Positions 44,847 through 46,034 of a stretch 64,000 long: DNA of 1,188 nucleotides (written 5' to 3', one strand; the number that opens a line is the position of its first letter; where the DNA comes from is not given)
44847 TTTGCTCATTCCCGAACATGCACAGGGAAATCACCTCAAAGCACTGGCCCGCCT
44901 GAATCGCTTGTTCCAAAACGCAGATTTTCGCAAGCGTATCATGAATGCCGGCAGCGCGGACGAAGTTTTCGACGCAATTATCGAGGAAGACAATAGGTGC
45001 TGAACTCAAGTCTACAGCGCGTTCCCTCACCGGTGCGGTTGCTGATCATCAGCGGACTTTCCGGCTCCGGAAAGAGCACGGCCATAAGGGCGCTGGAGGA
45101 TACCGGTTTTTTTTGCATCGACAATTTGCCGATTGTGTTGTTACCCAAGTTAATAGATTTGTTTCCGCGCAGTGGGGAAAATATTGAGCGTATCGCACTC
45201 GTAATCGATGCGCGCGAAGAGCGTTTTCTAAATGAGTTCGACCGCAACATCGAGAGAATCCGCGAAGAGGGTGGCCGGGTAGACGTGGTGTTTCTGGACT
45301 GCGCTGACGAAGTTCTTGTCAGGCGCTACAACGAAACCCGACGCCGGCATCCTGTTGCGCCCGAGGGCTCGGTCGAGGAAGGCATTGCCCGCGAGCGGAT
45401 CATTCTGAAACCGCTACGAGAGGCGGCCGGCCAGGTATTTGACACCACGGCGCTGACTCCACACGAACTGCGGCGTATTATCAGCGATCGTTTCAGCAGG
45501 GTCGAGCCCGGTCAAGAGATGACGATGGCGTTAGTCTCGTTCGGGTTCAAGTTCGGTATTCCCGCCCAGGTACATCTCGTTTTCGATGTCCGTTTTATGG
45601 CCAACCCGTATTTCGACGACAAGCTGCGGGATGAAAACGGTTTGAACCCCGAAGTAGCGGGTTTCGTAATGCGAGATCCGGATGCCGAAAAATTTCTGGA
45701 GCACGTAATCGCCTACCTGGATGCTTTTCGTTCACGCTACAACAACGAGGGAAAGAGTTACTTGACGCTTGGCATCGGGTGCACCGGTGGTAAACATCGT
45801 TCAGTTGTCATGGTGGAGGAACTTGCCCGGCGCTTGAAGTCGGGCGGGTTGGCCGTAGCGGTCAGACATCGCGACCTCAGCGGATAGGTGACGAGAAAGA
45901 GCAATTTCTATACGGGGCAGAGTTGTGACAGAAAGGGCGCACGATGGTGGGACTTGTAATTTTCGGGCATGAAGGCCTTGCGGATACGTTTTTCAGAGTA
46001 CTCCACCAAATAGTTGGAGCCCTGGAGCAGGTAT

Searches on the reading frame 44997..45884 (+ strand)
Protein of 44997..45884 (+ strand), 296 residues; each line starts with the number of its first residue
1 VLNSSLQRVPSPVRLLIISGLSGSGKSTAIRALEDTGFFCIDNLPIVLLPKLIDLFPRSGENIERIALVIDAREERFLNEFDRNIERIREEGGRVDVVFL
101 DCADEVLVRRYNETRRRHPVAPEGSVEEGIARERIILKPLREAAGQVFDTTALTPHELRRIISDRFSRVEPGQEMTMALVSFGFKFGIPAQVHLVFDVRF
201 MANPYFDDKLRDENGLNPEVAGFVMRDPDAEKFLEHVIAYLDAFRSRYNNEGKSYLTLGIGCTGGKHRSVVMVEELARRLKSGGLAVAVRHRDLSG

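Call 22: search_protein_families(library=pfam, proteins=[window:44997-45884:+], max_evalue=0.001)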
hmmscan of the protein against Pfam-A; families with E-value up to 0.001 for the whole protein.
window:44997-45884:+ (296 aa): 3 families
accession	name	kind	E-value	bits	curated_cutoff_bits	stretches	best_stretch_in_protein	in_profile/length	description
PF03668.21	RapZ-like_N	-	1.1e-46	158.9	25.4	1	14-166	2-154/158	RapZ-like N-terminal domain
PF22740.1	PapZ_C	-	7.7e-42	142.7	27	1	175-294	1-120/121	RapZ C-terminal domain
PF13238.12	AAA_18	-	0.00082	20.3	29.4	0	17-114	2-111/128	AAA domain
